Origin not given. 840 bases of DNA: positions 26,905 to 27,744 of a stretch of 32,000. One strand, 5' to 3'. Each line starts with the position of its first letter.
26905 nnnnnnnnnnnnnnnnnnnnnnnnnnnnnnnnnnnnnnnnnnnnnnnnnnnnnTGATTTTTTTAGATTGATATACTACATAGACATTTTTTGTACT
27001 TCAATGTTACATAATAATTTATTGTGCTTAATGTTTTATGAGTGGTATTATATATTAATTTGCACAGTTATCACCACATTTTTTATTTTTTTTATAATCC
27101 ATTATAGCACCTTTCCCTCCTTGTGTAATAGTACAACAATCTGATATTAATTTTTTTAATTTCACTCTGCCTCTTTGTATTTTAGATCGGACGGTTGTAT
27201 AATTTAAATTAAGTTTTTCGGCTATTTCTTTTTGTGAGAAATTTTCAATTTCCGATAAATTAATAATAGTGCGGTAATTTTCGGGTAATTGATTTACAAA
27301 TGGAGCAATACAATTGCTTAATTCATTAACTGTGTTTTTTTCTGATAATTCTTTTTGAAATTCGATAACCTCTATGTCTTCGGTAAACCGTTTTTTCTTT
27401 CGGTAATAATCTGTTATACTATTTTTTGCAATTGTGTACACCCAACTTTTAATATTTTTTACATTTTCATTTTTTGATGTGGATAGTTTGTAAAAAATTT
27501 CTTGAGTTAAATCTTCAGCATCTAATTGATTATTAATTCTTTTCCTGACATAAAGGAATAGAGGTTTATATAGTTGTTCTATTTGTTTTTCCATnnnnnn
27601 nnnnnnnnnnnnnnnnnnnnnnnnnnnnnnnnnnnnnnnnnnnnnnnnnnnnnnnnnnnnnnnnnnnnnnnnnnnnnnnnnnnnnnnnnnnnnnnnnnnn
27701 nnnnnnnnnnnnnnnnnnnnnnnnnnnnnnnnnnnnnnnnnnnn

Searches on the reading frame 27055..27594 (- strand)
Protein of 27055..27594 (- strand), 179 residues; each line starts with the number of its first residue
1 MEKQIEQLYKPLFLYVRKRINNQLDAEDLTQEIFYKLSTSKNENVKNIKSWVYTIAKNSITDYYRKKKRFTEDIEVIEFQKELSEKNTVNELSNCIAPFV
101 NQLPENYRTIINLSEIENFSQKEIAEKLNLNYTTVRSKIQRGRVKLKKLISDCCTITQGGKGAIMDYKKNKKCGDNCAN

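Call 5: search_protein_families(library=pfam, proteins=[window:27055-27594:-], max_evalue=0.01)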
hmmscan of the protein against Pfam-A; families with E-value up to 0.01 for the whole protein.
window:27055-27594:- (179 aa): 4 families
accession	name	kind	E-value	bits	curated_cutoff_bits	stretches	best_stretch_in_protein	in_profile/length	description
PF08281.18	Sigma70_r4_2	-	3.9e-16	58.9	25.7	1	100-146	8-54/54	Sigma-70, region 4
PF04542.20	Sigma70_r2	-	2.2e-12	47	24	1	5-69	2-70/71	Sigma-70 region 2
PF04545.22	Sigma70_r4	-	4.2e-08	33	24.1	1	101-148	3-50/50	Sigma-70, region 4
PF07638.17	Sigma70_ECF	-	0.0026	18.1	21.1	1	81-148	115-181/185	ECF sigma factor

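Call 6: search_protein_families(library=ncbifam, proteins=[window:27055-27594:-], max_evalue=0.01)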
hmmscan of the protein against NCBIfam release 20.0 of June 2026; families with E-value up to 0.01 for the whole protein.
window:27055-27594:- (179 aa): 98 families (the best 25 are shown)
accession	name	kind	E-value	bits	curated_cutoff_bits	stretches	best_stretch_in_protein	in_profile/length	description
NF007215.0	PRK09637.1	equivalog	4.2e-50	170.2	212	1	5-176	7-180/181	RNA polymerase sigma factor SigZ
TIGR02959.1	SigZ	equivalog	6.6e-46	156.2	168.65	1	9-171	5-169/170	RNA polymerase sigma factor SigZ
TIGR02985.1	Sig70_bacteroi1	subfamily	5.1e-26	91.8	126.4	1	6-148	8-160/162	RNA polymerase sigma-70 factor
NF058625.1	sigma_PG0214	equivalog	1.1e-25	90.2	130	1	3-150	8-161/170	GFO_1088 family ECF-type sigma factor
TIGR02937.1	sigma70-ECF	superfamily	2.9e-25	88.8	42.9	1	2-149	4-164/165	sigma-70 family RNA polymerase sigma factor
TIGR02950.1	SigM_subfam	subfamily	1.4e-24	86.8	147.95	1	6-150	7-158/159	RNA polymerase sigma factor, SigM family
NF007226.0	PRK09644.1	equivalog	5.8e-20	72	199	1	14-151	16-158/166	RNA polymerase sigma factor SigM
NF009172.0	PRK12519.1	subfamily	3.4e-18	65.9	222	1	20-152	50-191/194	RNA polymerase sigma factor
TIGR02947.1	SigH_actino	hypoth_equivalog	9.6e-18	64.6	251.55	1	18-154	30-183/193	RNA polymerase sigma-70 factor, TIGR02947 family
NF007223.0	PRK09641.1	equivalog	9.9e-18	64.6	209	1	7-151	25-185/187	RNA polymerase sigma factor SigW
NF007229.0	PRK09647.1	equivalog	1.4e-17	63.7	265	1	21-152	66-204/220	RNA polymerase sigma factor SigE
TIGR02952.1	Sig70_famx2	equivalog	2.4e-17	63.4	206.45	1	6-148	18-168/170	ECF subfamily RNA polymerase sigma factor, BldN family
NF006930.0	PRK09415.1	subfamily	5.7e-17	62.1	198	1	18-151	35-176/179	RNA polymerase factor sigma C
NF009193.0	PRK12541.1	equivalog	1.4e-16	61.2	171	1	6-148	12-158/161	RNA polymerase sigma factor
NF053879.1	RNAPolSigSigVBac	equivalog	1.1e-15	57.7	190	1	4-151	13-156/160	RNA polymerase sigma factor SigV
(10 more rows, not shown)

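Call 7: find_homologous_proteins(query=window:27055-27594:-, max_evalue=1e-10)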
Query window:27055-27594:- (179 aa): 251 proteins with E <= 1e-10 among 380 candidates; the best 120 are listed.
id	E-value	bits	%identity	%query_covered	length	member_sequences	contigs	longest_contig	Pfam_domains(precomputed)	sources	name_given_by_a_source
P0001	1.1e-110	385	100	100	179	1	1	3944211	PF04545.23,PF04542.21,PF08281.19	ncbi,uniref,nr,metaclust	ncbi:sigma-70 family RNA polymerase sigma factor [Wocania ichthyoenteri]|uniref:sigma-70 family RNA 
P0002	3.2e-87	308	78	99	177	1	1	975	PF04545.23,PF04542.21,PF08281.19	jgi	jgi:RNA polymerase sigma-70 factor (ECF subfamily)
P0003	1.4e-85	303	76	99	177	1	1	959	PF04545.23,PF04542.21,PF08281.19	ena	-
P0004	8.0e-83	294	73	99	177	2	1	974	PF04545.23,PF04542.21,PF08281.19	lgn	-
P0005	9.9e-83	294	75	99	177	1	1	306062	PF04545.23,PF04542.21,PF08281.19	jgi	jgi:RNA polymerase sigma-70 factor, ECF subfamily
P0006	2.6e-81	289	75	99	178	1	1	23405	PF04545.23,PF04542.21,PF08281.19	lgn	-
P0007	1.1e-79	284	71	99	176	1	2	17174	PF04545.23,PF04542.21,PF08281.19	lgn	-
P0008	2.5e-79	283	73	99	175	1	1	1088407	PF04545.23,PF04542.21,PF08281.19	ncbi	-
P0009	3.7e-79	282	72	99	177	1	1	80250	PF04542.21,PF08281.19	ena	-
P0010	1.6e-78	280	72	99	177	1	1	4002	PF04545.23,PF04542.21,PF08281.19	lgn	-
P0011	1.6e-78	280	71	99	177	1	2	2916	PF04545.23,PF04542.21,PF08281.19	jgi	jgi:RNA polymerase sigma-70 factor, ECF subfamily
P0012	3.0e-78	279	69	99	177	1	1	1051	PF04545.23,PF04542.21,PF08281.19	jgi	jgi:RNA polymerase sigma-70 factor (ECF subfamily)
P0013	3.3e-78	279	72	99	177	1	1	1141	PF04542.21,PF08281.19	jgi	-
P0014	1.4e-77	277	70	99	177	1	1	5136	PF04545.23,PF04542.21,PF08281.19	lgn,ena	-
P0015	1.5e-77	277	70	99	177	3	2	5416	PF04545.23,PF04542.21,PF08281.19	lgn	-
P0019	6.3e-77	275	72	99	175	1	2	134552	PF04545.23,PF04542.21,PF08281.19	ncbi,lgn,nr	ncbi:MAG TPA: sigma-70 family RNA polymerase sigma factor [Fulvivirga sp.]|nr:sigma-70 family RNA po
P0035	2.4e-69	250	64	97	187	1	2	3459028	PF04545.23,PF04542.21,PF08281.19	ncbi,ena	-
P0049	2.9e-67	244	64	97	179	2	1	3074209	PF04545.23,PF04542.21,PF08281.19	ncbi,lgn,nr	ncbi:RNA polymerase sigma factor SigZ [Flavobacteriaceae bacterium UJ101]|nr:RNA polymerase sigma fa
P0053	1.1e-66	242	62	98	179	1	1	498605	PF04545.23,PF04542.21,PF08281.19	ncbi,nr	ncbi:MAG: sigma-70 family RNA polymerase sigma factor [Saprospiraceae bacterium]|nr:sigma-70 family 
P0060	1.4e-65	238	63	100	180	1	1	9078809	PF04545.23,PF04542.21,PF08281.19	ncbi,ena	-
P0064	4.6e-65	236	61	98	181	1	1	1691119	PF04545.23,PF04542.21,PF08281.19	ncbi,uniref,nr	ncbi:sigma-70 family RNA polymerase sigma factor [Aquimarina sp. 2201CG5-10]|uniref:sigma-70 family 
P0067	5.4e-65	236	63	98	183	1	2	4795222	PF04545.23,PF04542.21,PF08281.19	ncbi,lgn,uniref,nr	ncbi:RNA polymerase sigma factor SigZ [Aureibacter tunicatorum]|uniref:RNA polymerase sigma factor S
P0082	2.3e-63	231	62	99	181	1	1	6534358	PF04545.23,PF04542.21,PF08281.19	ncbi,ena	-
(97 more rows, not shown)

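Call 13: find_related_loci(query=A1, collection=genome_contigs, flank=8000)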
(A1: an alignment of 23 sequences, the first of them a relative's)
Query A1 (179 aa) in genome_contigs; peptide patterns used: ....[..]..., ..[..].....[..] (x = any residue, [..] = any of these).
600 stretches matched a pattern (row limit reached: there are more); 558 encode a relative of the query (tblastn E <= 1e-3); the best 80 are kept; 80 distinct loci.
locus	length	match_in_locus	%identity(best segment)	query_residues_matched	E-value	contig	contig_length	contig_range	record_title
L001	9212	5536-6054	55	1-173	1e-62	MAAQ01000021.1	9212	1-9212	Flavobacteriales bacterium 33_180_T64 BD02T64_scaffold_6728, whole genome shotgun sequence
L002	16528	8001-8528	54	1-175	4e-60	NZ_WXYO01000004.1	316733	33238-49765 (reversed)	Poritiphilus flavus strain R33 Scaffold3_2, whole genome shotgun sequence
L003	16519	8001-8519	55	1-173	3e-60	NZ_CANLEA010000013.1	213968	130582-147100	Uncultured Kordia sp. isolate 2-867.fasta NODE_13, whole genome shotgun sequence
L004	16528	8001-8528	51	1-176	1e-56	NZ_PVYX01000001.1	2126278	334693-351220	Flagellimonas meridianipacifica strain DSM 25027 Ga0181011_11, whole genome shotgun sequence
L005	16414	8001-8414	33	21-150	6e-19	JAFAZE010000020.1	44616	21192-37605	MAG: Streptosporangiaceae bacterium isolate CP_BM_RX_R8_33 BM_RX_R8_k147_2391206, whole genome shotgun sequence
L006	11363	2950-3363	32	22-151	7e-17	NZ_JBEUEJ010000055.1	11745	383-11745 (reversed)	Kineococcus terrestris strain KCTC 39738 NODE_55_length_11745_cov_24.587192, whole genome shotgun sequence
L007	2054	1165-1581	30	21-151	4e-18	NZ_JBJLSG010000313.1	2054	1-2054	Kineococcus sp. SYSU DK005 NODE_313_length_2054_cov_24.623249, whole genome shotgun sequence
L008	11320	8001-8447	30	21-158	5e-18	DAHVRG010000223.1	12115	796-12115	MAG TPA_asm: Georgenia sp. isolate clean641 k141_133075, whole genome shotgun sequence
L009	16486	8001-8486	29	2-148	4e-18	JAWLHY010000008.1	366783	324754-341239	MAG: Armatimonadota bacterium isolate 30dZY2.bin.9 NODE_58_length_366783_cov_15.495429, whole genome shotgun sequence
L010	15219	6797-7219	31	21-154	8e-18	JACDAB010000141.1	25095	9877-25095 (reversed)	MAG: Geodermatophilaceae bacterium isolate MGR_bin245 SD2897-2912_k127_4333194, whole genome shotgun sequence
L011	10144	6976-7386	31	21-150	1e-17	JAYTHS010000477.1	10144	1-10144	MAG: Frankiales bacterium isolate GFS_2557 GFS_2557_476, whole genome shotgun sequence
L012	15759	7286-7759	30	2-151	8e-16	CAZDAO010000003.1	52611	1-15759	MAG TPA_asm: uncultured Nocardioides sp. isolate SRP329715_co2_19 genome assembly, contig: NODE_1283_length_52611_cov_7.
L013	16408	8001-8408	32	21-148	3e-17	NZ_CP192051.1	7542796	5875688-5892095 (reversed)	Kribbella sp. CA-247076 chromosome, complete genome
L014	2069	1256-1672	31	21-151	2e-17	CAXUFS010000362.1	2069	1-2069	MAG TPA_asm: uncultured Kineosporia sp. isolate public_SRR14722325_metawrap_bin.1 genome assembly, contig: public_SRR147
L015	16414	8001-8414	31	21-150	2e-17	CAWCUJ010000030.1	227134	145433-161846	MAG: uncultured Actinomycetes bacterium isolate MFD01716.bin.2.117 genome assembly, contig: contig_2734, whole genome sh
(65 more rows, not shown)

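Call 16: find_encoding_contigs(protein=P0005, flank=10000, max_places=1)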
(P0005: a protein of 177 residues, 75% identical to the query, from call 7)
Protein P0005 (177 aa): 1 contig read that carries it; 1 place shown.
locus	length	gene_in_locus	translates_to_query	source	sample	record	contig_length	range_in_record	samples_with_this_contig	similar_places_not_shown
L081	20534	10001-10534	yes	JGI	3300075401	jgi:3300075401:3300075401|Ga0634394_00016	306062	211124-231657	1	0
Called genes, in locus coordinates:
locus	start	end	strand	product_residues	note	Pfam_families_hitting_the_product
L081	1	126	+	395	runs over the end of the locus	PF00425:Chorismate_bind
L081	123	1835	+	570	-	PF02776:TPP_enzyme_N, PF02775:TPP_enzyme_C (faint), PF16582:TPP_enzyme_M_2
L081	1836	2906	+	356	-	PF00501:AMP-binding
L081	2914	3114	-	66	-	-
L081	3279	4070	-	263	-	PF01381:HTH_3, PF12844:HTH_19, PF13560:HTH_31, PF00717:Peptidase_S24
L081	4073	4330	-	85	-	-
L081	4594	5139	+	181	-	-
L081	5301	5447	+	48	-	-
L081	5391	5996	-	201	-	PF13358:DDE_3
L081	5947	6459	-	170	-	PF13565:HTH_32 (weak), PF13592:HTH_33 (weak)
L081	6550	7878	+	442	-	PF07992:Pyr_redox_2 (weak), PF13450:NAD_binding_8 (weak), PF13738:Pyr_redox_3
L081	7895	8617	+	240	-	PF02585:PIG-L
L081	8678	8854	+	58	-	-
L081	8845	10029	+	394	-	PF07690:MFS_1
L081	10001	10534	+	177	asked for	PF04542:Sigma70_r2, PF08281:Sigma70_r4_2, PF04545:Sigma70_r4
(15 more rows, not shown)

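Call 17: find_encoding_contigs(protein=P0008, flank=10000, max_places=1)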
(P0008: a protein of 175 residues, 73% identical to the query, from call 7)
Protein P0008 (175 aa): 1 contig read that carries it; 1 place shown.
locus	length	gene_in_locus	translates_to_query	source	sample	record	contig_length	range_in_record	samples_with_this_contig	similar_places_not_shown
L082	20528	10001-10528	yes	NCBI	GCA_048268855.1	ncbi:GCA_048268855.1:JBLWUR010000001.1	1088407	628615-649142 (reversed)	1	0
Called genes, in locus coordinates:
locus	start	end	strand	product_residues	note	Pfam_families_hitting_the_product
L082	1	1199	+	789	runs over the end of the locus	PF03477:ATP-cone, PF00317:Ribonuc_red_lgN, PF02867:Ribonuc_red_lgC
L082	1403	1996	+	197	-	PF03848:TehB (weak), PF13489:Methyltransf_23, PF02353:CMAS (weak), PF05401:NodS (weak), PF13847:Methyltransf_31, PF08241:Methyltransf_11, PF08242:Methyltransf_12, PF13649:Methyltransf_25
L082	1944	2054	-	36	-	-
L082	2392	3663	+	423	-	PF21419:RoxA-like_Cyt-c (weak)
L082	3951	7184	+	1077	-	PF05140:ResB, PF01578:Cytochrom_C_asm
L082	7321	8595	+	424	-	PF07992:Pyr_redox_2 (weak), PF13450:NAD_binding_8 (faint), PF13738:Pyr_redox_3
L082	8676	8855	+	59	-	-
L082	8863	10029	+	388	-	PF07690:MFS_1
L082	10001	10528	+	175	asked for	PF04542:Sigma70_r2, PF08281:Sigma70_r4_2, PF04545:Sigma70_r4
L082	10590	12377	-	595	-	PF01645:Glu_synthase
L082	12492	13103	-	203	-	-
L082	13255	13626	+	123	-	-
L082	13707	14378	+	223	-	PF02698:DUF218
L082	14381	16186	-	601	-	PF17899:Peptidase_M61_N, PF05299:Peptidase_M61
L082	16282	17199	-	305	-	PF14238:DUF4340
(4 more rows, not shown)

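Call 18: find_encoding_contigs(protein=P0019, flank=10000, max_places=1)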
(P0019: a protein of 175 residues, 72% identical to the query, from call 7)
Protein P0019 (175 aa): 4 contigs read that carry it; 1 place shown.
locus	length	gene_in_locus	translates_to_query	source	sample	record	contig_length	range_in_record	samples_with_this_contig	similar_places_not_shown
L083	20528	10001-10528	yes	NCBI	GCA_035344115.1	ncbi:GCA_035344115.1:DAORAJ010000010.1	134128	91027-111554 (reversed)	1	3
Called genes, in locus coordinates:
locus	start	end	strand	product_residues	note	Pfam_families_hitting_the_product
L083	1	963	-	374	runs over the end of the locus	PF06580:His_kinase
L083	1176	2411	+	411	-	PF13620:CarboxypepD_reg (weak), PF13715:CarbopepD_reg_2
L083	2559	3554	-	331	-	PF00294:PfkB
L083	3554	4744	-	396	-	PF00155:Aminotran_1_2, PF00266:Aminotran_5 (weak), PF01053:Cys_Met_Meta_PP, PF01041:DegT_DnrJ_EryC1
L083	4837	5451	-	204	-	PF21176:RecR_HhH, PF01751:Toprim, PF13662:Toprim_4, PF21175:RecR_C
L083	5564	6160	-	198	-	PF13847:Methyltransf_31, PF13649:Methyltransf_25 (weak)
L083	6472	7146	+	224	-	PF00027:cNMP_binding, PF13545:HTH_Crp_2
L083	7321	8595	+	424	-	PF07992:Pyr_redox_2 (weak), PF13434:Lys_Orn_oxgnase (faint), PF13450:NAD_binding_8 (weak), PF13738:Pyr_redox_3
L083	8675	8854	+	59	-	-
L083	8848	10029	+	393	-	PF07690:MFS_1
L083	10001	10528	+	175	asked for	PF04542:Sigma70_r2, PF08281:Sigma70_r4_2, PF04545:Sigma70_r4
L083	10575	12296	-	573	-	PF01645:Glu_synthase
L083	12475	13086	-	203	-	-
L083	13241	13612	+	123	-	-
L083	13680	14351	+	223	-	PF02698:DUF218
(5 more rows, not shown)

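Call 19: find_encoding_contigs(protein=P0049, flank=10000, max_places=1)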
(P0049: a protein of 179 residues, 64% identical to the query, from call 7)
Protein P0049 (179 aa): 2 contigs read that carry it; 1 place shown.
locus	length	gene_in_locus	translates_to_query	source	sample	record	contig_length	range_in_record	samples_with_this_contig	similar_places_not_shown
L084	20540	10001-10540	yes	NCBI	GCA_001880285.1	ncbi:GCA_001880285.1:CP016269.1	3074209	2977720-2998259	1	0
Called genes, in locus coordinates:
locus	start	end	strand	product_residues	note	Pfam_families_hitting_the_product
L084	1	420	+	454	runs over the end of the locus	PF02321:OEP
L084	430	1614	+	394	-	PF25919:BSH_CusB (faint), PF00364:Biotin_lipoyl (faint), PF25917:BSH_RND, PF25973:BSH_CzcB (weak), PF25893:HH_CzcB, PF25954:Beta-barrel_RND_2, PF25967:RND-MFP_C, PF25989:YknX_C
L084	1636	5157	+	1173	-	PF00873:ACR_tran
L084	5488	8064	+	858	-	PF00317:Ribonuc_red_lgN (weak), PF02867:Ribonuc_red_lgC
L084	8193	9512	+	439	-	PF01266:DAO (weak), PF07992:Pyr_redox_2 (faint), PF13434:Lys_Orn_oxgnase (faint), PF13450:NAD_binding_8 (weak), PF13738:Pyr_redox_3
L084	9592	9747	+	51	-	-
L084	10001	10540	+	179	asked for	PF04542:Sigma70_r2, PF08281:Sigma70_r4_2, PF04545:Sigma70_r4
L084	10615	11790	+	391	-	PF00155:Aminotran_1_2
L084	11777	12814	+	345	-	PF00743:FMO-like, PF01266:DAO (faint), PF03486:HI0933_like (faint), PF07992:Pyr_redox_2, PF13450:NAD_binding_8 (faint), PF13738:Pyr_redox_3, PF13434:Lys_Orn_oxgnase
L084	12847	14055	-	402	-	PF03602:Cons_hypoth95 (faint), PF13847:Methyltransf_31 (weak), PF22013:PG_1098_Fer, PF18096:Thump_like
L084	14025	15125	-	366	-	PF01594:AI-2E_transport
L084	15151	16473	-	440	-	PF17900:Peptidase_M1_N, PF01433:Peptidase_M1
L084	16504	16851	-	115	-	PF07022:Phage_CI_repr (weak), PF12844:HTH_19 (weak), PF01381:HTH_3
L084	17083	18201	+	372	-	PF00246:Peptidase_M14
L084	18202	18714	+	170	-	PF19652:DUF6155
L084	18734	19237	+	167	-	PF14300:DMP19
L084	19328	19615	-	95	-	-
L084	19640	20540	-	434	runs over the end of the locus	PF00375:SDF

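Call 20: find_encoding_contigs(protein=P0035, flank=10000, max_places=1)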
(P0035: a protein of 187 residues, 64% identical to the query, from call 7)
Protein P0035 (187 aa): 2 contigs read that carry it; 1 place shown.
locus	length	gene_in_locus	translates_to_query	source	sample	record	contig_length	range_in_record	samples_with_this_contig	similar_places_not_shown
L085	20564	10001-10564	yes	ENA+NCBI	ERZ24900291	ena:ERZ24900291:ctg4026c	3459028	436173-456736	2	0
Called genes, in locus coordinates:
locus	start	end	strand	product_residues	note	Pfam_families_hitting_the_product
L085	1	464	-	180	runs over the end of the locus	PF04542:Sigma70_r2 (weak), PF08281:Sigma70_r4_2, PF04545:Sigma70_r4, PF13412:HTH_24 (faint), PF00196:GerE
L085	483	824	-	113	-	PF12680:SnoaL_2 (weak)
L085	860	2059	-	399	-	PF01266:DAO, PF07992:Pyr_redox_2 (faint)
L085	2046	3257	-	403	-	PF01546:Peptidase_M20, PF07687:M20_dimer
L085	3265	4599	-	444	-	PF00209:SNF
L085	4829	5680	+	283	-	PF01418:HTH_6, PF01380:SIS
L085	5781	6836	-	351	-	PF11138:DUF2911, PF13181:TPR_8 (faint), PF07719:TPR_2 (faint), PF13428:TPR_14 (faint), PF00515:TPR_1 (faint), PF14559:TPR_19 (faint), PF13414:TPR_11 (weak), PF13432:TPR_16 (weak)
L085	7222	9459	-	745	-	PF06452:CBM9_1 (weak), PF19313:DUF5916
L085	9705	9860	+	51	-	-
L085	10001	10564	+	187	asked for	PF04542:Sigma70_r2, PF08281:Sigma70_r4_2, PF04545:Sigma70_r4 (weak)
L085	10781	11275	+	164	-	-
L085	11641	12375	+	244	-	-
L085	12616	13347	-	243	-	-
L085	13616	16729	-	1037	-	PF00873:ACR_tran, PF02355:SecD_SecF_C, PF03176:MMPL (weak)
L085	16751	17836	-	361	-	PF25917:BSH_RND (faint), PF25973:BSH_CzcB (faint), PF25990:Beta-barrel_YknX (faint), PF25954:Beta-barrel_RND_2, PF25967:RND-MFP_C, PF25989:YknX_C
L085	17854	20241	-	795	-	PF02321:OEP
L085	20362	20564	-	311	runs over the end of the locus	PF02558:ApbA, PF08546:ApbA_C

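Call 21: find_encoding_contigs(protein=P0053, flank=10000, max_places=1)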
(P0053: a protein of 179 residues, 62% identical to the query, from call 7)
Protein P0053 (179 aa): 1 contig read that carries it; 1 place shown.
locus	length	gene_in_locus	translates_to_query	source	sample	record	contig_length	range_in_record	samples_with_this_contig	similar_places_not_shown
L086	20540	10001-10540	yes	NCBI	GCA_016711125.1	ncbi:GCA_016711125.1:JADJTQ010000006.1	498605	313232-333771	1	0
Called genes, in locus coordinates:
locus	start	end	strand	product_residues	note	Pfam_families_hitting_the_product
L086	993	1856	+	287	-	PF00561:Abhydrolase_1, PF12146:Hydrolase_4, PF12697:Abhydrolase_6, PF03096:Ndr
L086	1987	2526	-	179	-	PF11322:DUF3124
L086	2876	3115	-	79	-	PF13275:S4_2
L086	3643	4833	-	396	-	PF08240:ADH_N, PF00107:ADH_zinc_N (weak)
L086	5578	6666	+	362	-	PF07992:Pyr_redox_2 (weak), PF13450:NAD_binding_8 (faint), PF13738:Pyr_redox_3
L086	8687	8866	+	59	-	-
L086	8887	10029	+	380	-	PF07690:MFS_1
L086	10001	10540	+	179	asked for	PF04542:Sigma70_r2, PF08281:Sigma70_r4_2, PF04545:Sigma70_r4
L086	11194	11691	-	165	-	PF08327:AHSA1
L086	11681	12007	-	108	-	PF01022:HTH_5, PF12840:HTH_20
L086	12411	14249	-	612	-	PF24681:Kelch_KLHDC2_KLHL20_DRC7, PF24981:Beta-prop_ATRN-LZTR1, PF25210:Kelch_FKB95, PF13415:Beta-prop_FBX42, PF24681:Kelch_KLHDC2_KLHL20_DRC7, PF13415:Beta-prop_FBX42, PF25210:Kelch_FKB95, PF01344:Kelch_1, +10 more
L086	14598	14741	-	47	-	-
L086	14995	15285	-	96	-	-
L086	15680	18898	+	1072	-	PF13620:CarboxypepD_reg, PF13715:CarbopepD_reg_2, PF07715:Plug, PF00593:TonB_dep_Rec_b-barrel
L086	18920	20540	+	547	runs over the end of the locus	PF12771:SusD-like_2, PF12741:SusD-like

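Call 22: find_encoding_contigs(protein=P0060, flank=10000, max_places=1)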
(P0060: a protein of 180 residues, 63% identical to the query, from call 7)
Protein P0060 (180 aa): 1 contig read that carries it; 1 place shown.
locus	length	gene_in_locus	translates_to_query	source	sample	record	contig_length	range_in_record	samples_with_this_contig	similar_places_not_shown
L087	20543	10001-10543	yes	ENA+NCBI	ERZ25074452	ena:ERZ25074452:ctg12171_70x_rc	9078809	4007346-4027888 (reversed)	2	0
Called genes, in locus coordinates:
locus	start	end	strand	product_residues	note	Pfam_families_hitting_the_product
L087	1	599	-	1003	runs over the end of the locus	PF13620:CarboxypepD_reg, PF13715:CarbopepD_reg_2, PF07715:Plug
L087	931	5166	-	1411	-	PF07494:Reg_prop (faint), PF23748:Beta-prop_LRRK2 (faint), PF07495:Y_Y_Y, PF00512:HisKA, PF02518:HATPase_c, PF00072:Response_reg, PF00165:HTH_AraC (weak), PF12833:HTH_18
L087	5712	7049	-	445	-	PF01408:GFO_IDH_MocA, PF19051:GFO_IDH_MocA_C2, PF22725:GFO_IDH_MocA_C3 (faint), PF19051:GFO_IDH_MocA_C2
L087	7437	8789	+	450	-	PF01266:DAO (faint), PF07992:Pyr_redox_2 (weak), PF13450:NAD_binding_8 (weak), PF13738:Pyr_redox_3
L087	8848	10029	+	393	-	PF07690:MFS_1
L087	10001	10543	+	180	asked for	PF04542:Sigma70_r2, PF08281:Sigma70_r4_2, PF04545:Sigma70_r4 (weak)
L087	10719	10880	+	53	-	-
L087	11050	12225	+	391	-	PF00155:Aminotran_1_2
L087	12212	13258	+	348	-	PF01266:DAO (faint), PF07992:Pyr_redox_2, PF13450:NAD_binding_8 (faint), PF13738:Pyr_redox_3, PF00743:FMO-like, PF13434:Lys_Orn_oxgnase (weak)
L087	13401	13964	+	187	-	-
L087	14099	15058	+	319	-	-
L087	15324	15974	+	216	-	-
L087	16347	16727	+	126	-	PF00903:Glyoxalase, PF22677:Ble-like_N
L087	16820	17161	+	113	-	PF03795:YCII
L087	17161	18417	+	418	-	PF04542:Sigma70_r2, PF20239:DUF6596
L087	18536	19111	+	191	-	PF00027:cNMP_binding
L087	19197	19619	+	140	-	PF06966:DUF1295 (weak), PF04191:PEMT, PF04140:ICMT (weak)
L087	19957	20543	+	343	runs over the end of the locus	PF00392:GntR, PF13377:Peripla_BP_3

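Call 23: find_encoding_contigs(protein=P0067, flank=10000, max_places=1)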
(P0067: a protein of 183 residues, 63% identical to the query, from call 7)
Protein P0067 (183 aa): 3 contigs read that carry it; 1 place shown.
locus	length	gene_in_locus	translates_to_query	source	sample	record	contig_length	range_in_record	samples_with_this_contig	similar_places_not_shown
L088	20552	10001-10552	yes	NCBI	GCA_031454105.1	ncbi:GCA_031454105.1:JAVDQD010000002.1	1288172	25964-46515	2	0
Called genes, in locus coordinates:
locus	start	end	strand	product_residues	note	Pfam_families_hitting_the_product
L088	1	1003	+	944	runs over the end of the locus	PF13620:CarboxypepD_reg, PF13715:CarbopepD_reg_2, PF07715:Plug, PF00593:TonB_dep_Rec_b-barrel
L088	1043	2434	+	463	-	PF28492:Beta_helix_4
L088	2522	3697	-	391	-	PF00578:AhpC-TSA, PF08534:Redoxin, PF00255:GSHPx (weak), PF07719:TPR_2 (weak)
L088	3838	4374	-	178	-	PF00027:cNMP_binding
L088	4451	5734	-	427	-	-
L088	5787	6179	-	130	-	PF03544:TonB_C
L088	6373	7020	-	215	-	PF05724:TPMT (weak), PF13489:Methyltransf_23, PF03848:TehB, PF13649:Methyltransf_25, PF13847:Methyltransf_31, PF08241:Methyltransf_11, PF08242:Methyltransf_12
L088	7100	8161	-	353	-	PF00085:Thioredoxin, PF13899:Thioredoxin_7 (weak), PF13098:Thioredoxin_2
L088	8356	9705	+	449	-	PF01266:DAO (faint), PF01946:Thi4 (faint), PF07992:Pyr_redox_2, PF13434:Lys_Orn_oxgnase (faint), PF13450:NAD_binding_8, PF13738:Pyr_redox_3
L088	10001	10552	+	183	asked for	PF04542:Sigma70_r2, PF08281:Sigma70_r4_2, PF04545:Sigma70_r4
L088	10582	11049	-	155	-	-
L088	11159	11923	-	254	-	PF04446:Thg1, PF14413:Thg1C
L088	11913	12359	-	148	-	PF13671:AAA_33 (weak)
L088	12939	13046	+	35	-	-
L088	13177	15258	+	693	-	PF17990:LodA_N, PF18417:LodA_C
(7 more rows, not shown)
